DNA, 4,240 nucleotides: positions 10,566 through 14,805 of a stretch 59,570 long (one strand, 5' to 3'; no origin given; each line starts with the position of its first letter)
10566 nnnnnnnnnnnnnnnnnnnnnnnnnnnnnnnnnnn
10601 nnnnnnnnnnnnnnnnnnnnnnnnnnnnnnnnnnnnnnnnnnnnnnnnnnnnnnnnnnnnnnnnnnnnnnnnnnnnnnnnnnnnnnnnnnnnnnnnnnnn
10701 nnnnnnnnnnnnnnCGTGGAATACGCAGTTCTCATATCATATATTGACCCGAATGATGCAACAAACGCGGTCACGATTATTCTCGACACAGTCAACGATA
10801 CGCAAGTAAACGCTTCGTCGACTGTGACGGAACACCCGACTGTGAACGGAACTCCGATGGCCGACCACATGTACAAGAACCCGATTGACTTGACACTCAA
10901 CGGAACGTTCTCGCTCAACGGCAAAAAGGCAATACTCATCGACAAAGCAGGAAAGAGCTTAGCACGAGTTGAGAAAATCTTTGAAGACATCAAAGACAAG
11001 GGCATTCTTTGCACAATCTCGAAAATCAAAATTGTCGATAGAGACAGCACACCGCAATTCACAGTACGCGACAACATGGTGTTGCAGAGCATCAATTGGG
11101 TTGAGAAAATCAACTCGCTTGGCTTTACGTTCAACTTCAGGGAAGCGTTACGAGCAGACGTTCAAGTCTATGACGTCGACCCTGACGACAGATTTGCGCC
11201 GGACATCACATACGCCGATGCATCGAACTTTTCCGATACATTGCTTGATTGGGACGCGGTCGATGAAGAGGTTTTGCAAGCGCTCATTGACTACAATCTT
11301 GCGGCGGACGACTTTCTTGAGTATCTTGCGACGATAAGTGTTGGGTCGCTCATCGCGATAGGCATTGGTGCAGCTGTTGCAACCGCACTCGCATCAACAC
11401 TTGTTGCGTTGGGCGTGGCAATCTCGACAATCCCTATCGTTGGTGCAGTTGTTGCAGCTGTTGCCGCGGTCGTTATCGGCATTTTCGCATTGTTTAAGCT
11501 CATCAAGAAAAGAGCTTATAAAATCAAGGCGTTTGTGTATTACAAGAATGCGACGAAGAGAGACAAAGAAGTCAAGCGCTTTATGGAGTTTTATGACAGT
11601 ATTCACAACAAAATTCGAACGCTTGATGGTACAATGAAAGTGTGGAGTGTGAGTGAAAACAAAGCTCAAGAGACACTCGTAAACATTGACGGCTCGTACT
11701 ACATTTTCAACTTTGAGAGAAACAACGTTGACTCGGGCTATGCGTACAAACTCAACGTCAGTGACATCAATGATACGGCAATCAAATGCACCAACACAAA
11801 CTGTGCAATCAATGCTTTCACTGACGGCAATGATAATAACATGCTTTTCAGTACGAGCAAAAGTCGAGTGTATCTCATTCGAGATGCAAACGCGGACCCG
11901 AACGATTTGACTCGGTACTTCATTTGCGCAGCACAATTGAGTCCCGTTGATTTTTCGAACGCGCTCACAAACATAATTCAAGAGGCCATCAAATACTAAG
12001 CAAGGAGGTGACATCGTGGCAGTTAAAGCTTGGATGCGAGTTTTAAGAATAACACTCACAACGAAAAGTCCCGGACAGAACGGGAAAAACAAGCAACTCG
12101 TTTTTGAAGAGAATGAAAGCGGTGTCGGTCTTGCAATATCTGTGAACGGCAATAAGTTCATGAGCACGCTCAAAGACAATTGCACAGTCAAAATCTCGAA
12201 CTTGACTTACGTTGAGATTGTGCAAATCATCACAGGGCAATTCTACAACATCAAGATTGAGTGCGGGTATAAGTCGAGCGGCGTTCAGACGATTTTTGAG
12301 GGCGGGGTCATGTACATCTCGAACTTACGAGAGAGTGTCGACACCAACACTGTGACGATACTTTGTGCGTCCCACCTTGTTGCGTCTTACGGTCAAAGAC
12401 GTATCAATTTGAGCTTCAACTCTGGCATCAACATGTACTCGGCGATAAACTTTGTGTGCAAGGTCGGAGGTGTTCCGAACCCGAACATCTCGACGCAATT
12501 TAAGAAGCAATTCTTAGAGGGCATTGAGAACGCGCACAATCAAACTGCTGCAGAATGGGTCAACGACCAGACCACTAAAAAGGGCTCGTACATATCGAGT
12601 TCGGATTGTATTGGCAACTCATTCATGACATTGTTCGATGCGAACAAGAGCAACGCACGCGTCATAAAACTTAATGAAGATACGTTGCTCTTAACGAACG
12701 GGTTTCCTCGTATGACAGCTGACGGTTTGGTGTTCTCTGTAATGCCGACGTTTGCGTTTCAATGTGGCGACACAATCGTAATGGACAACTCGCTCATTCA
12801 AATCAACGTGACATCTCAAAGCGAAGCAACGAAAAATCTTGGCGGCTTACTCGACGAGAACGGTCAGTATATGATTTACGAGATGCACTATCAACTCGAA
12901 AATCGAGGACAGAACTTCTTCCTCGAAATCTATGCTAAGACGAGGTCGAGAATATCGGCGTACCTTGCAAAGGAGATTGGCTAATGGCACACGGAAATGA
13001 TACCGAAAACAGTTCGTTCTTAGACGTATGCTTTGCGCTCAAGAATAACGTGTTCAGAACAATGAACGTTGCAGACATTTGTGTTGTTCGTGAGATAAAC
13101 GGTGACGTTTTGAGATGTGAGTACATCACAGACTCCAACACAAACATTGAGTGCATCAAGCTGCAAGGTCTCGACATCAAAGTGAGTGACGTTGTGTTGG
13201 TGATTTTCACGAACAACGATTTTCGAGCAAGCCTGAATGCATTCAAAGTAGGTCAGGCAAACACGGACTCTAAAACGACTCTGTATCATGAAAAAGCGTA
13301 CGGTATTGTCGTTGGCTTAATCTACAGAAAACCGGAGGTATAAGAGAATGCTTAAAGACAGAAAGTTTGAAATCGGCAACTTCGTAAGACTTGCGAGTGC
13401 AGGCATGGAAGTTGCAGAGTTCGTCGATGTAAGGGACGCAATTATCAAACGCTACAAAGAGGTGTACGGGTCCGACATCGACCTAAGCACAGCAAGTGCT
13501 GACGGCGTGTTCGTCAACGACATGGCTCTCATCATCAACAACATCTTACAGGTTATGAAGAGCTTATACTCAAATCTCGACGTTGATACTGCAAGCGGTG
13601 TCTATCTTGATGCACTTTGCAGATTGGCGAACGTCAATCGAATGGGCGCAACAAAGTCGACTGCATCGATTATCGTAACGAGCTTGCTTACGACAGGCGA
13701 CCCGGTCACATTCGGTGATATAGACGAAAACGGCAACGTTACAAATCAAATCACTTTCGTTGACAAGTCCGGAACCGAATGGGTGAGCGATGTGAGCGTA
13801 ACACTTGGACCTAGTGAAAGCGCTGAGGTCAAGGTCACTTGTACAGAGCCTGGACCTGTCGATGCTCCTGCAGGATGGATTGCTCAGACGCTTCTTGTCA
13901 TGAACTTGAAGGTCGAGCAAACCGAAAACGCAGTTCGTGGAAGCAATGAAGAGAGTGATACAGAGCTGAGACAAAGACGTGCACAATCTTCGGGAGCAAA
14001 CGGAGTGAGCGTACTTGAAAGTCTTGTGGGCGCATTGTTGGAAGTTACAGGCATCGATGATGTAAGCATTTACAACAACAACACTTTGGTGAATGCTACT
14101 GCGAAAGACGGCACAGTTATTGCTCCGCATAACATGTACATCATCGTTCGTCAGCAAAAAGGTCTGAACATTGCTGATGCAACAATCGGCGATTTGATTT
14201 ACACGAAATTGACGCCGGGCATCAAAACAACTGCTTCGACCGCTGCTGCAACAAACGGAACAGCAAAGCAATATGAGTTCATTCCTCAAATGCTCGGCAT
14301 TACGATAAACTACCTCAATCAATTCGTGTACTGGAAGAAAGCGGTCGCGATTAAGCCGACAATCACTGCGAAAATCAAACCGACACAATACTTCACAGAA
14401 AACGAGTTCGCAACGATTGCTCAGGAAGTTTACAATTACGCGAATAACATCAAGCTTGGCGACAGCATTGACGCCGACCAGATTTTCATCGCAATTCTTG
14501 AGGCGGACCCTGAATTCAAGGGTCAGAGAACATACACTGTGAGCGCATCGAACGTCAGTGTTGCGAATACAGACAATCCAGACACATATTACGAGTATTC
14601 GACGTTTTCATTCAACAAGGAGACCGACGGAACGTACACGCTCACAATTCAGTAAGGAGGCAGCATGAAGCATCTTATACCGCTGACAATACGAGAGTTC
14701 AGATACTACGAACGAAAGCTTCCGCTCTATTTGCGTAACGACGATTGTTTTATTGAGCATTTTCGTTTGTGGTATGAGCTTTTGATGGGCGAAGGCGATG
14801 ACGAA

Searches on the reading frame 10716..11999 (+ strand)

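Call 68: search_protein_families(library=phrogs, proteins=[window:10716-11999:+], max_evalue=0.001)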
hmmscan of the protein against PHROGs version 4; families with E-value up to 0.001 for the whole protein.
window:10716-11999:+ (427 aa): 3 families
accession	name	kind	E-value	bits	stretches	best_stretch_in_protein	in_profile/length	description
phrog_817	-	tail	1.4e-12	48.5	1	17-152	14-151/200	tail fiber protein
phrog_1517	-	lysis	4.9e-05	24.1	1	19-131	12-133/202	endolysin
phrog_944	-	moron, auxiliary metabolic gene and host takeover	0.00041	21.1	1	208-300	127-221/235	membrane protein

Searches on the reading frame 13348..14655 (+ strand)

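Call 68: search_protein_families(library=phrogs, proteins=[window:13348-14655:+], max_evalue=0.001)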
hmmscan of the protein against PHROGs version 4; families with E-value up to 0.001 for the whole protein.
window:13348-14655:+ (435 aa): 3 families
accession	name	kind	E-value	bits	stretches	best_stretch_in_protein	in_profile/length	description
phrog_6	-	tail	4.7e-37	128.9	1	15-405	62-383/548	baseplate wedge subunit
phrog_34452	-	unknown function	2.9e-08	34.6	1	33-144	22-129/175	-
phrog_30339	-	unknown function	1.4e-05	26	1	13-129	14-130/150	-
